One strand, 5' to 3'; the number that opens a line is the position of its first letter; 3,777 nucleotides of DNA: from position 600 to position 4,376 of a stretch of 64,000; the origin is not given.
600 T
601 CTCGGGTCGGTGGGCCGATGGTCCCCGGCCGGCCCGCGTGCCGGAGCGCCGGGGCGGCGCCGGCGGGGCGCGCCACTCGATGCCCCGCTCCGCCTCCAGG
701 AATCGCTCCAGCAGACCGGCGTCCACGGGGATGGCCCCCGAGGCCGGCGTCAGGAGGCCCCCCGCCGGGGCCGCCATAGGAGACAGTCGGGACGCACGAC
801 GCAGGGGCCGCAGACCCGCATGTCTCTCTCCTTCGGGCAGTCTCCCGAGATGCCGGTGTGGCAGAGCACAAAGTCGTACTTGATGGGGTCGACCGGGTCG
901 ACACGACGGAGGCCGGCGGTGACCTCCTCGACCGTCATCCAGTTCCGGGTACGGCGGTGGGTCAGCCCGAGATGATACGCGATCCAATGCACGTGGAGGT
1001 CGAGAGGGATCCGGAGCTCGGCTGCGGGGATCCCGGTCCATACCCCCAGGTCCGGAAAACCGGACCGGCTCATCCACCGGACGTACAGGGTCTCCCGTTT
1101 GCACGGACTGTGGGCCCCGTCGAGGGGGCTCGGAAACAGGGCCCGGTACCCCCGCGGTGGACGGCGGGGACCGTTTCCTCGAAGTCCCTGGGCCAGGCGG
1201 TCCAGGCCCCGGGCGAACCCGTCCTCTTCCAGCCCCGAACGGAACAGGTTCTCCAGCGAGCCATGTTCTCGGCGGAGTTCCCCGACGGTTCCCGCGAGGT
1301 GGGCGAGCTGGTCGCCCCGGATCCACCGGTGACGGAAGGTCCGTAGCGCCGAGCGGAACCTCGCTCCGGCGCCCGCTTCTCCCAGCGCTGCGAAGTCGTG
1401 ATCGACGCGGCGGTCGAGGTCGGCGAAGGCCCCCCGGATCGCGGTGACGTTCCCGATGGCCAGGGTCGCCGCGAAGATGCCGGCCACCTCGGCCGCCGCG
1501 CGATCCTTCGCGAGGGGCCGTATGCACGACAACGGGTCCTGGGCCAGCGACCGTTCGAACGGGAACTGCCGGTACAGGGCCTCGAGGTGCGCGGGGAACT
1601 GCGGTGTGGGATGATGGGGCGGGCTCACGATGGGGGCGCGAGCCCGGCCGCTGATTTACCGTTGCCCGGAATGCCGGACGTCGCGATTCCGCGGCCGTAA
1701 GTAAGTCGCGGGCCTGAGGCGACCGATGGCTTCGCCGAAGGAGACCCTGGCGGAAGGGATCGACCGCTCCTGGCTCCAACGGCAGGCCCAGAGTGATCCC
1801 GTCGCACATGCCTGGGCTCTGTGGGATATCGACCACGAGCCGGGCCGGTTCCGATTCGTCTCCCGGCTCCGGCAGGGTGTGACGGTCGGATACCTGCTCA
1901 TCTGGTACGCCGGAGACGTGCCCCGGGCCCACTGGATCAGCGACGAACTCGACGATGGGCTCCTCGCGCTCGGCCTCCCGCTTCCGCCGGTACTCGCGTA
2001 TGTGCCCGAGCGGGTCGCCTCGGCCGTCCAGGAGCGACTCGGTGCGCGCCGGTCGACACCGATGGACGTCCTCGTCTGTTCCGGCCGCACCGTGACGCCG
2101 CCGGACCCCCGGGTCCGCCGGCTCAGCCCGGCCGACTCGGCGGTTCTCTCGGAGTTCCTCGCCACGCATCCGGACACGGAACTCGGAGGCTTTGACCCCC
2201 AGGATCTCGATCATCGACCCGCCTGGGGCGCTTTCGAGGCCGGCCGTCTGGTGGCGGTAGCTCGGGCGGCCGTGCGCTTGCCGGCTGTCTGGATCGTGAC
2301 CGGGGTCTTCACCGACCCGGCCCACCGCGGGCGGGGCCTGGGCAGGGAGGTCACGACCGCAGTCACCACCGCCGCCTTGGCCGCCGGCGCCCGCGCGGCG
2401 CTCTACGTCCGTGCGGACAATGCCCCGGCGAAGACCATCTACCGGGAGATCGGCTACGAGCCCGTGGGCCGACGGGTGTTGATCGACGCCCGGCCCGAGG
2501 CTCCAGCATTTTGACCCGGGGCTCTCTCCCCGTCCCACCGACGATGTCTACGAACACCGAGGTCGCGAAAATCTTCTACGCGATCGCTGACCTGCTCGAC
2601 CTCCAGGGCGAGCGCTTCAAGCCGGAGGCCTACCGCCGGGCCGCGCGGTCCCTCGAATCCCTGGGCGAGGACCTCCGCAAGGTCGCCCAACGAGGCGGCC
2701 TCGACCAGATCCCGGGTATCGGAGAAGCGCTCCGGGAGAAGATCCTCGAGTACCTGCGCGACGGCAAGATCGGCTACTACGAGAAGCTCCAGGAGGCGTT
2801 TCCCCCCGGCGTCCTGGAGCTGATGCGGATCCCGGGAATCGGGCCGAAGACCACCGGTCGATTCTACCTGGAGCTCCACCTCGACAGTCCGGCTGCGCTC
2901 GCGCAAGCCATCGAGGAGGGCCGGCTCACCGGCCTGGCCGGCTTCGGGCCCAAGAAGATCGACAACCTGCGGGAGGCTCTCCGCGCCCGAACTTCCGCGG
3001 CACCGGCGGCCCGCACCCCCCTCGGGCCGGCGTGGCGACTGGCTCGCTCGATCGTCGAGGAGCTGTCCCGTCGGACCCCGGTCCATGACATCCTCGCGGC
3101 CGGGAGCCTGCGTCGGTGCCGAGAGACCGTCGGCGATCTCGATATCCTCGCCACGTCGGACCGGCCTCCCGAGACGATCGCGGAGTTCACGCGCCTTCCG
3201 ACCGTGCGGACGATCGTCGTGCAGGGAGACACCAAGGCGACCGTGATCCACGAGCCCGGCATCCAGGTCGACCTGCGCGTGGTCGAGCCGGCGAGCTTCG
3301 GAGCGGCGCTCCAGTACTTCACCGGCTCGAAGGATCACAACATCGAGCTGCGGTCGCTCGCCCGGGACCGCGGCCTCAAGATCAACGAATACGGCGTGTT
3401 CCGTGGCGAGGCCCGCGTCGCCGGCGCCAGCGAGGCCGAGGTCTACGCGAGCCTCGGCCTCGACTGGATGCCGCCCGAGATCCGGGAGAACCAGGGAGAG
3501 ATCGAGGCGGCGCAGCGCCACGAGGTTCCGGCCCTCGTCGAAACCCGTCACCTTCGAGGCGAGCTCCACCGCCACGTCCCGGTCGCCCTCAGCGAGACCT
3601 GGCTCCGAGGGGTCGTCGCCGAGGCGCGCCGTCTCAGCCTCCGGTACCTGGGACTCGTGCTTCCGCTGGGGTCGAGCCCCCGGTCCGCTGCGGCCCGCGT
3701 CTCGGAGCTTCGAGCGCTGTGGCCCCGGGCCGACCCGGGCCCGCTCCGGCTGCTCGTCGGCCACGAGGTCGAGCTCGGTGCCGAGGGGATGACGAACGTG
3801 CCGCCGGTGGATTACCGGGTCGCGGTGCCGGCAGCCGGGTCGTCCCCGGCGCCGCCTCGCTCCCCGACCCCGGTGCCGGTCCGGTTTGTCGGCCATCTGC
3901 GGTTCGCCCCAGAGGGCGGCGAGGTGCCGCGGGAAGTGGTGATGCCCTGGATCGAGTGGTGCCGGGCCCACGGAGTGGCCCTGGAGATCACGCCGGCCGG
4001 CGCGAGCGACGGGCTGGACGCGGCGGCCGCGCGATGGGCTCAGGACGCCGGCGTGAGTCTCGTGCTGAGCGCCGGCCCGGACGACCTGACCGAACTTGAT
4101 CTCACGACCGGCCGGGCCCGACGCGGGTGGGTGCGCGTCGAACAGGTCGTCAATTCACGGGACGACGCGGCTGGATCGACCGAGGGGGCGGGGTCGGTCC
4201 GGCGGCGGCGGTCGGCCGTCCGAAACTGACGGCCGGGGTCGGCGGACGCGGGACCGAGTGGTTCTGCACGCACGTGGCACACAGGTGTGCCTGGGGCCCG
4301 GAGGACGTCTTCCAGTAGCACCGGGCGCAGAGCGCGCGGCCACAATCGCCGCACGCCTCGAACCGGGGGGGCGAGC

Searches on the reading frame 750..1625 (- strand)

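Call 47: search_protein_families(library=pfam, proteins=[window:750-1625:-], max_evalue=0.001)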
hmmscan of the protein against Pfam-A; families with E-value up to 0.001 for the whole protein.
window:750-1625:- (291 aa): 1 family
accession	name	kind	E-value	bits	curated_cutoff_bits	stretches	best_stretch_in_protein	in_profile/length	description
PF09674.15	DUF2400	-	2.5e-48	165.5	25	1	30-259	1-224/225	Protein of unknown function (DUF2400)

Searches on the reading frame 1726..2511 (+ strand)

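Call 47: search_protein_families(library=pfam, proteins=[window:1726-2511:+], max_evalue=0.001)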
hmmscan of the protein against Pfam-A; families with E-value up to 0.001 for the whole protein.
window:1726-2511:+ (262 aa): 5 families
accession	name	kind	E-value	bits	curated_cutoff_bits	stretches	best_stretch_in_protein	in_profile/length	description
PF00583.31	Acetyltransf_1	-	4e-14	53.3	20.7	1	158-244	24-116/116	Acetyltransferase (GNAT) family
PF08445.16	FR47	-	3.9e-11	43.2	22.1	1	169-246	4-79/86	FR47-like protein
PF13508.13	Acetyltransf_7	-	4.5e-08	33.8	27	1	167-246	6-84/84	Acetyltransferase (GNAT) domain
PF13673.13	Acetyltransf_10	-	9.3e-08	32.5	23.6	1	166-250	33-113/128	Acetyltransferase (GNAT) domain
PF13527.13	Acetyltransf_9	-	0.00021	21.8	25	0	157-246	34-126/127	Acetyltransferase (GNAT) domain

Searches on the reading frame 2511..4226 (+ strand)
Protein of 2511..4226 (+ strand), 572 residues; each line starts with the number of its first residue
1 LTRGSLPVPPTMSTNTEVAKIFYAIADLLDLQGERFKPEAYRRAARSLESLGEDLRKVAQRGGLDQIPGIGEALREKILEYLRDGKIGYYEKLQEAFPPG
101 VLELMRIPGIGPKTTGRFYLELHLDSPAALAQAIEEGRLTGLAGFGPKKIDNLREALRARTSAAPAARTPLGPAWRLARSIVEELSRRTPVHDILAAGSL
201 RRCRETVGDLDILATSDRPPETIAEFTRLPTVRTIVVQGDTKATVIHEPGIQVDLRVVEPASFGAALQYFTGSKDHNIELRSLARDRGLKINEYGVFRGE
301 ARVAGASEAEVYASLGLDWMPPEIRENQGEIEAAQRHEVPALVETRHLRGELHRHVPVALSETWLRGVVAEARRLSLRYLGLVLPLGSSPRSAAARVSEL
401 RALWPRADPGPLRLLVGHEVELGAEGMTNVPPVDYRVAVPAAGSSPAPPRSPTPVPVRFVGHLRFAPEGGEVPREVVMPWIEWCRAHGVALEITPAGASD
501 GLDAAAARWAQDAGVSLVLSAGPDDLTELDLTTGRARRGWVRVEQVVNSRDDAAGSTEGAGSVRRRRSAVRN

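Call 28: search_protein_families(library=pfam, proteins=[window:2511-4226:+], max_evalue=0.001)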
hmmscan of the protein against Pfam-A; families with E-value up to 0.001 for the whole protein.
window:2511-4226:+ (572 aa): 4 families
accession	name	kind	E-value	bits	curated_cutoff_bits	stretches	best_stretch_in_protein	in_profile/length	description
PF14791.11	DNA_pol_B_thumb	-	1.6e-23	82.8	25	1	266-326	1-63/63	DNA polymerase beta thumb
PF14716.13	HHH_8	-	1.6e-19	70.5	30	1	14-86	2-72/73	Helix-hairpin-helix domain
PF14520.12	HHH_5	-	1e-13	51.9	27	2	102-158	2-56/57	Helix-hairpin-helix domain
PF00633.29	HHH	-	6.3e-07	29.4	24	0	97-114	6-23/30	Helix-hairpin-helix motif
